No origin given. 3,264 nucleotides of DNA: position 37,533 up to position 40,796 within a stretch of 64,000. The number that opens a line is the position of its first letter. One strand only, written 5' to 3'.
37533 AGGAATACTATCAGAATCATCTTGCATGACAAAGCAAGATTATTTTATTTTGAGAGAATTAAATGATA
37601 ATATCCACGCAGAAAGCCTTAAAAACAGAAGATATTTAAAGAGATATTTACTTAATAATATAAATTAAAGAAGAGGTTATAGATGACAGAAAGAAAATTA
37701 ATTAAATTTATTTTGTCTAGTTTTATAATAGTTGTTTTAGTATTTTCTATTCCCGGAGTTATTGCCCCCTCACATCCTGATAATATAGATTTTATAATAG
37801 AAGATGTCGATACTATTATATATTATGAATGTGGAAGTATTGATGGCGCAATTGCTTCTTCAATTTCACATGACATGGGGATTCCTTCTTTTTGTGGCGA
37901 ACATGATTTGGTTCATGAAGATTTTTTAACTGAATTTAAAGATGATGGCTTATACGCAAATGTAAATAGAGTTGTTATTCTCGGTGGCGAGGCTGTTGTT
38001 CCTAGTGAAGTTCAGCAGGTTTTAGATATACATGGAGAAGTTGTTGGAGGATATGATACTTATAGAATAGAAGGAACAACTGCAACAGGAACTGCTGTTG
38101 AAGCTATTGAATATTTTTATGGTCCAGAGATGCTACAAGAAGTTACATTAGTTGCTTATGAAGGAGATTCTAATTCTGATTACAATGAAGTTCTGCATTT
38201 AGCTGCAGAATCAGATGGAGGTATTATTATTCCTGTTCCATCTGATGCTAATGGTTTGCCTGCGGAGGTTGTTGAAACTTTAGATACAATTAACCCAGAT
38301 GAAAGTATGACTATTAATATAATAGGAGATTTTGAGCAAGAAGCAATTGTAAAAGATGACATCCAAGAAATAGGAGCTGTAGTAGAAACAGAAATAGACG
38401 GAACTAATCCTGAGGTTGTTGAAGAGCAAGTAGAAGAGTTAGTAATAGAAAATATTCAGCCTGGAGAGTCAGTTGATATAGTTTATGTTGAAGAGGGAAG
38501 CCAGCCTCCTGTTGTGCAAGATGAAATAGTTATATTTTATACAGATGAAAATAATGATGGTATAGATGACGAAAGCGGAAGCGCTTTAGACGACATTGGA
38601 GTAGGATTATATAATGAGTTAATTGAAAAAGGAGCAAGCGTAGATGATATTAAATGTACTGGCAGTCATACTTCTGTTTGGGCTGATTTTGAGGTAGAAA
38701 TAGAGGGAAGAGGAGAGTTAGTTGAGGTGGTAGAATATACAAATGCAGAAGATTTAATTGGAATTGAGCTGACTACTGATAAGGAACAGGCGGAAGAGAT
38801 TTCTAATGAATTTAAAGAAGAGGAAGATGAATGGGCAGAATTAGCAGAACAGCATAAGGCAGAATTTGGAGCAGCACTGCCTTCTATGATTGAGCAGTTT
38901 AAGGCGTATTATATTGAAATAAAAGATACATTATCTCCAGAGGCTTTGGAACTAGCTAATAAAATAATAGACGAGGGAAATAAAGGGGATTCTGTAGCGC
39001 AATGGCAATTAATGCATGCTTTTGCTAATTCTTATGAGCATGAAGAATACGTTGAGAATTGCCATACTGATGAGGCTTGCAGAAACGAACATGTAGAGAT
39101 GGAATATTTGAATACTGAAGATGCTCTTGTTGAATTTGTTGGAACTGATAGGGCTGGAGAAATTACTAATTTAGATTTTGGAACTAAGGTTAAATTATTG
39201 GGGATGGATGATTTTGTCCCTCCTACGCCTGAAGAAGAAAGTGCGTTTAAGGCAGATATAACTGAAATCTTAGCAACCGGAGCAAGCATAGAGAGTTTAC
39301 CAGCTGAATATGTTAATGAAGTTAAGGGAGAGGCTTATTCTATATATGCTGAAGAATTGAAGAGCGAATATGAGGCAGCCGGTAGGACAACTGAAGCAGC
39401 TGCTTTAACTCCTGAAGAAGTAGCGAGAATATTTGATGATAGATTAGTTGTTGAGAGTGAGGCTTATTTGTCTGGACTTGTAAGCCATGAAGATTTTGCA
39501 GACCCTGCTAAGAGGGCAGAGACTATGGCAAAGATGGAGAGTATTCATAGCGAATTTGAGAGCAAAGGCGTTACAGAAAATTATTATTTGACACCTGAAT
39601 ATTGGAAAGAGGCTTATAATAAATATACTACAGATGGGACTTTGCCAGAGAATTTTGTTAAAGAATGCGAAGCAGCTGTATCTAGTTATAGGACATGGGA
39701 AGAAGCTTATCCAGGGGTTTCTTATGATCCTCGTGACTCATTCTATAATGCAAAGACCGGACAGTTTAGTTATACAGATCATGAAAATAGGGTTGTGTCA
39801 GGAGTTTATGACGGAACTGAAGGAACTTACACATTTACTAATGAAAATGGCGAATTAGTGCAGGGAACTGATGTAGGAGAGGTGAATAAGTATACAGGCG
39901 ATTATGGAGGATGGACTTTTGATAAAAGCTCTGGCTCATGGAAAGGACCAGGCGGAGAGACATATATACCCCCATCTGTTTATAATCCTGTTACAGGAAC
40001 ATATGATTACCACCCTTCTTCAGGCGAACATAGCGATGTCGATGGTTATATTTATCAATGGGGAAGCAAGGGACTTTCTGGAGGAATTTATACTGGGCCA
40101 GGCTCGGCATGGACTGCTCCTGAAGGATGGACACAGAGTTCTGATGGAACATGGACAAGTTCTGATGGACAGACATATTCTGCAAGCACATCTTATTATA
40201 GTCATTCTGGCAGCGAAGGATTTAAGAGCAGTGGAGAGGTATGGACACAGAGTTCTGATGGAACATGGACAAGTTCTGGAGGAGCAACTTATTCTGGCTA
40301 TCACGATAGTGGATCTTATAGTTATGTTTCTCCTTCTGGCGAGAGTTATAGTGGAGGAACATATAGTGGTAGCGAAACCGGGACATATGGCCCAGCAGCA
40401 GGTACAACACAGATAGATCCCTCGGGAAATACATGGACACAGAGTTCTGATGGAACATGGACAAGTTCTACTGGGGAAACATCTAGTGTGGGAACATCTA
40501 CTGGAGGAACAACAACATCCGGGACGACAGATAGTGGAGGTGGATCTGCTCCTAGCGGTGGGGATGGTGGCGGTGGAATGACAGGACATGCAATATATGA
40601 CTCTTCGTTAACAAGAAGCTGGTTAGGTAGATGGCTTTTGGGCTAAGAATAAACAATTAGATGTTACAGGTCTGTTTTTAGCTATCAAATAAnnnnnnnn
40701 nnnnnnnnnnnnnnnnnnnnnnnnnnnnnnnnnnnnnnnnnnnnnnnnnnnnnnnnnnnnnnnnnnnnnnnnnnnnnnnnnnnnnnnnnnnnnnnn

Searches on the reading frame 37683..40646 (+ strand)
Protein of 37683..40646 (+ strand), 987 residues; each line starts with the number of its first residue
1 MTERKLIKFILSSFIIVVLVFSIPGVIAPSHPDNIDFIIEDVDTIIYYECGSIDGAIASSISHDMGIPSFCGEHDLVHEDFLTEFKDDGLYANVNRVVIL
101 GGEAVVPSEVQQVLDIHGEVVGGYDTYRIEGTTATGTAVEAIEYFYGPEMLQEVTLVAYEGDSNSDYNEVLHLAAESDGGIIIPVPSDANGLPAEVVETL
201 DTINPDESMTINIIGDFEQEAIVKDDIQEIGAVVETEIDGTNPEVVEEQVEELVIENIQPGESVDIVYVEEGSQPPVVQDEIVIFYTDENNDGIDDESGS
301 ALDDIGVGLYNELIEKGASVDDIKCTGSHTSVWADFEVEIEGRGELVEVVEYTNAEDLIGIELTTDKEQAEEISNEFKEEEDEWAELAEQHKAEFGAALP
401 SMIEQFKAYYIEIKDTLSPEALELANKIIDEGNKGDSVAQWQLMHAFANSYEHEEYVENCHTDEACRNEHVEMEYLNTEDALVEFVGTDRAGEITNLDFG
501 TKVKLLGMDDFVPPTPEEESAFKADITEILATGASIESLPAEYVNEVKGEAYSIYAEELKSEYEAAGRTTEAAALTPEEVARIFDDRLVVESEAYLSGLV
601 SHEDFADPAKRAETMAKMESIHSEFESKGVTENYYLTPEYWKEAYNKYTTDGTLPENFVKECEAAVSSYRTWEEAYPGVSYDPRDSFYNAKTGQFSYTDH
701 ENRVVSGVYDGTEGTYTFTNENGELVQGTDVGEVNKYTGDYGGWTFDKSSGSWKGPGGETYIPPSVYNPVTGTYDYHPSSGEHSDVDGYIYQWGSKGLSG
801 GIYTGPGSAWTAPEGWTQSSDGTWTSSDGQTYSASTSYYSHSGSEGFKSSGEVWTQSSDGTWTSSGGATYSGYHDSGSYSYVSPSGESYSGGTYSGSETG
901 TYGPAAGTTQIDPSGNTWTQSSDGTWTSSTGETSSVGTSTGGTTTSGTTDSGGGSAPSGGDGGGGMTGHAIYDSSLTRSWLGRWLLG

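Call 6: search_protein_families(library=ncbifam, proteins=[window:37683-40646:+], max_evalue=1)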
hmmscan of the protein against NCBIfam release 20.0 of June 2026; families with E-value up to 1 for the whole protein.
window:37683-40646:+ (987 aa): 1 family
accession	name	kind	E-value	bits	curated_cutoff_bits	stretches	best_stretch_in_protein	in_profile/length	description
NF052269.1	Staph_lig_FadD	equivalog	0.011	14.1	650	1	85-120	381-419/499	long-chain-fatty-acid--CoA ligase FadD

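Call 7: search_protein_families(library=pfam, proteins=[window:37683-40646:+], max_evalue=0.01)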
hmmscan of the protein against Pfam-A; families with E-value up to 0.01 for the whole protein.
window:37683-40646:+ (987 aa): 0 families
